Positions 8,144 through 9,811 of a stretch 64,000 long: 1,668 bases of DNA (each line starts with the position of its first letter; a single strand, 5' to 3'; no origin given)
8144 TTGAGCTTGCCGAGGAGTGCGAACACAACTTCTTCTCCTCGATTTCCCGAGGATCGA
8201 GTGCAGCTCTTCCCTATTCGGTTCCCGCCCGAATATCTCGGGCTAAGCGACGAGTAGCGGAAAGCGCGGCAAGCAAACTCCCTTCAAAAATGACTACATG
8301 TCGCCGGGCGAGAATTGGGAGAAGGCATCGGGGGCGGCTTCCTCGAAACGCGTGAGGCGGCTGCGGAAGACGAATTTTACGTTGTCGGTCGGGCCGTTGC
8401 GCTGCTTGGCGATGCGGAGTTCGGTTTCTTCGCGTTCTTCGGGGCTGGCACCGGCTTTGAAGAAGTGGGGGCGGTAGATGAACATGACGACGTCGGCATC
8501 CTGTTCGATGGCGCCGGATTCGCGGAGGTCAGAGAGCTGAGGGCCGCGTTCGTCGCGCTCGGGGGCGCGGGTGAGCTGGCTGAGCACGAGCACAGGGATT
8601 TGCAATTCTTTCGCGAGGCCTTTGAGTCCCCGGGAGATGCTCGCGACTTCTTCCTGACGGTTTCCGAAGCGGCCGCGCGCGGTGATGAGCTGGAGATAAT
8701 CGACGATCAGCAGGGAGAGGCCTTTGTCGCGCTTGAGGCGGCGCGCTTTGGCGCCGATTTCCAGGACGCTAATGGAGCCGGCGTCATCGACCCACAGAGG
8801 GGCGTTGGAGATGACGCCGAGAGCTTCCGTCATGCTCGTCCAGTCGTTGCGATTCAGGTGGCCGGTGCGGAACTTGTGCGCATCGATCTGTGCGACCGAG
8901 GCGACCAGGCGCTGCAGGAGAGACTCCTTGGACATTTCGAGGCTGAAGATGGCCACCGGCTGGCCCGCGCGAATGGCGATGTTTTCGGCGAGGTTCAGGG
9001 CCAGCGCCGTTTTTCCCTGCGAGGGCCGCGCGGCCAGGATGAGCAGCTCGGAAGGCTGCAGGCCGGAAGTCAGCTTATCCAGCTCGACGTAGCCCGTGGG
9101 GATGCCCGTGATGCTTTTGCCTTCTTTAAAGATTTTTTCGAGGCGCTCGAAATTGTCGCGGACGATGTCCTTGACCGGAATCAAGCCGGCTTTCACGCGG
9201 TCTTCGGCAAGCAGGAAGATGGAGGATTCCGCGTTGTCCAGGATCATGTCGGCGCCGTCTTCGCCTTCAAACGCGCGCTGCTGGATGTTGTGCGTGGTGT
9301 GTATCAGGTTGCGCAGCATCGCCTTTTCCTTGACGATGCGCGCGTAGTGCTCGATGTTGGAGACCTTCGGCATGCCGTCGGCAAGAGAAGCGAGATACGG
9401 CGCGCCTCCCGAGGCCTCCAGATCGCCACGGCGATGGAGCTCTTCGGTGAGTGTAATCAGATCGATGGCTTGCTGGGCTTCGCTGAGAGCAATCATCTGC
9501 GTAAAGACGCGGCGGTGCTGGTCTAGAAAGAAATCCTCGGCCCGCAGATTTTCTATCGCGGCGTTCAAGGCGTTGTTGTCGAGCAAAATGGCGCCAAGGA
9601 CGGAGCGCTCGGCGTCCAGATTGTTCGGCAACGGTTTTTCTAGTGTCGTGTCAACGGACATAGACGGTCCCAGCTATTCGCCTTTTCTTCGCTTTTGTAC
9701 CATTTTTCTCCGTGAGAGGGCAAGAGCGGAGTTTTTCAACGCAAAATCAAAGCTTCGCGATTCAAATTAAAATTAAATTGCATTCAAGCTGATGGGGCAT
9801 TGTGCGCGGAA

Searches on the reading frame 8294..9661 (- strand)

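Call 58: search_protein_families(library=ncbifam, proteins=[window:8294-9661:-], max_evalue=1e-10)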
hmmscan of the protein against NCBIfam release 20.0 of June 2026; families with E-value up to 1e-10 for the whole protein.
window:8294-9661:- (455 aa): 16 families
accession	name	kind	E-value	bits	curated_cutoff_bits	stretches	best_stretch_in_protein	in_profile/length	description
NF004384.0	PRK05748.1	equivalog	6.5e-159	529.3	525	1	6-445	5-445/452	replicative DNA helicase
TIGR00665.1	DnaB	equivalog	1.1e-157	525.4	385.25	1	12-442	3-433/435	replicative DNA helicase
NF005852.0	PRK07773.1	equivalog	4.6e-145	485.1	780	2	10-384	23-398/886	replicative DNA helicase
NF004109.0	PRK05595.1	equivalog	1.1e-132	442.8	737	1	9-441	6-437/444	replicative DNA helicase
TIGR03600.1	phage_DnaB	exception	2.2e-124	415.6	498.65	1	14-432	1-421/421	phage replicative helicase, DnaB family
NF005369.0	PRK06904.1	equivalog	4.2e-121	405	809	1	12-443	26-465/474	replicative DNA helicase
NF006606.0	PRK09165.1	equivalog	6.1e-121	404.4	540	1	8-445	18-490/497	replicative DNA helicase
NF005424.0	PRK07004.1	equivalog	6.6e-121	404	834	1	11-443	15-452/460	replicative DNA helicase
NF006443.0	PRK08760.1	equivalog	2e-120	402.3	741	1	12-450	34-475/476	replicative DNA helicase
NF040583.1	dnaB_SPI-7_type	exception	1.9e-119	399.6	655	1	13-441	3-433/434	SPI-7-type island replicative DNA helicase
NF005945.0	PRK08006.1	equivalog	1.5e-117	393.4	898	1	12-444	28-465/471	replicative DNA helicase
NF006458.0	PRK08840.1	equivalog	4.8e-116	388.2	884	1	11-448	20-462/464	replicative DNA helicase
NF006306.0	PRK08506.1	equivalog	2.5e-109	366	596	1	14-405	6-394/472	replicative DNA helicase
NF004967.0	PRK06321.1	equivalog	1.2e-101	341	751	1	9-444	14-467/472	replicative DNA helicase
NF005240.0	PRK06749.1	subfamily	1.5e-89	300.7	686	1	13-441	4-426/428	replicative DNA helicase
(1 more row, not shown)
